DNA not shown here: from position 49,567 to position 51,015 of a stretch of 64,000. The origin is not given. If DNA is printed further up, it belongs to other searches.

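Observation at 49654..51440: AT-rich HTH-ImmA/IrrE plus DUF4411 (PIN-like) two-gene cassette inserted between cobS and prfB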

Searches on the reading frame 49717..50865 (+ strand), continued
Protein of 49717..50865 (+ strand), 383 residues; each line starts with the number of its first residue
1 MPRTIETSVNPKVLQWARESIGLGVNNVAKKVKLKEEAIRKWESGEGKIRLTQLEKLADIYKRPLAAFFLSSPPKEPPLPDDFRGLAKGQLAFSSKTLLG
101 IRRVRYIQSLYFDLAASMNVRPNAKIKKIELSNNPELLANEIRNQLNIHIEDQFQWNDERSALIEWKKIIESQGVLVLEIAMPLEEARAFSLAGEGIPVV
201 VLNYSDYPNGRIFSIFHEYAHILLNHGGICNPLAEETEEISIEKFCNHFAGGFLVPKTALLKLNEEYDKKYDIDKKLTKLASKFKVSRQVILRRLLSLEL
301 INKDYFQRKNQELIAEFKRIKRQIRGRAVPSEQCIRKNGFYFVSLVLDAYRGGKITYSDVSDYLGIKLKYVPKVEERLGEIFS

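Call 99: find_encoding_contigs(protein=P0078, flank=4000, max_places=3)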
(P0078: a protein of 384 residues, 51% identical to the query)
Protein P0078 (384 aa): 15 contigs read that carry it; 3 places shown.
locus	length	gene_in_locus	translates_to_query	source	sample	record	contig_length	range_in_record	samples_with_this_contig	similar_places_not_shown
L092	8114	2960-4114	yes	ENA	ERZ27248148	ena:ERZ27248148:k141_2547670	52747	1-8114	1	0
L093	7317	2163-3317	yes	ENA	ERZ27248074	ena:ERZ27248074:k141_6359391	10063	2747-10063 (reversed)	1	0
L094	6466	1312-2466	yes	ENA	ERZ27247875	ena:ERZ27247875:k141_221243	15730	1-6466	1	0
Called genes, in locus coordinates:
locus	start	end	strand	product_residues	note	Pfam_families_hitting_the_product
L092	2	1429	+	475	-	?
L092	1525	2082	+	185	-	PF01797:Y1_Tnp (faint)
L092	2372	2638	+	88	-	-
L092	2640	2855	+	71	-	PF10049:DUF2283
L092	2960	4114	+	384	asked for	PF01381:HTH_3, PF13413:HTH_25 (faint), PF06114:Peptidase_M78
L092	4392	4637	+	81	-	PF10049:DUF2283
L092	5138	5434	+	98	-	-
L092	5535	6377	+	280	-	PF00730:HhH-GPD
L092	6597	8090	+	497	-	PF02446:Glyco_hydro_77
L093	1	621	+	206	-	?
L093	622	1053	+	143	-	-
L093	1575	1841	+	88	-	-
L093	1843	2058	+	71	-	PF10049:DUF2283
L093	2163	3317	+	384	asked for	PF01381:HTH_3, PF13413:HTH_25 (faint), PF06114:Peptidase_M78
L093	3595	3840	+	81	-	PF10049:DUF2283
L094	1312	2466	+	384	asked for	PF01381:HTH_3, PF13413:HTH_25 (faint), PF06114:Peptidase_M78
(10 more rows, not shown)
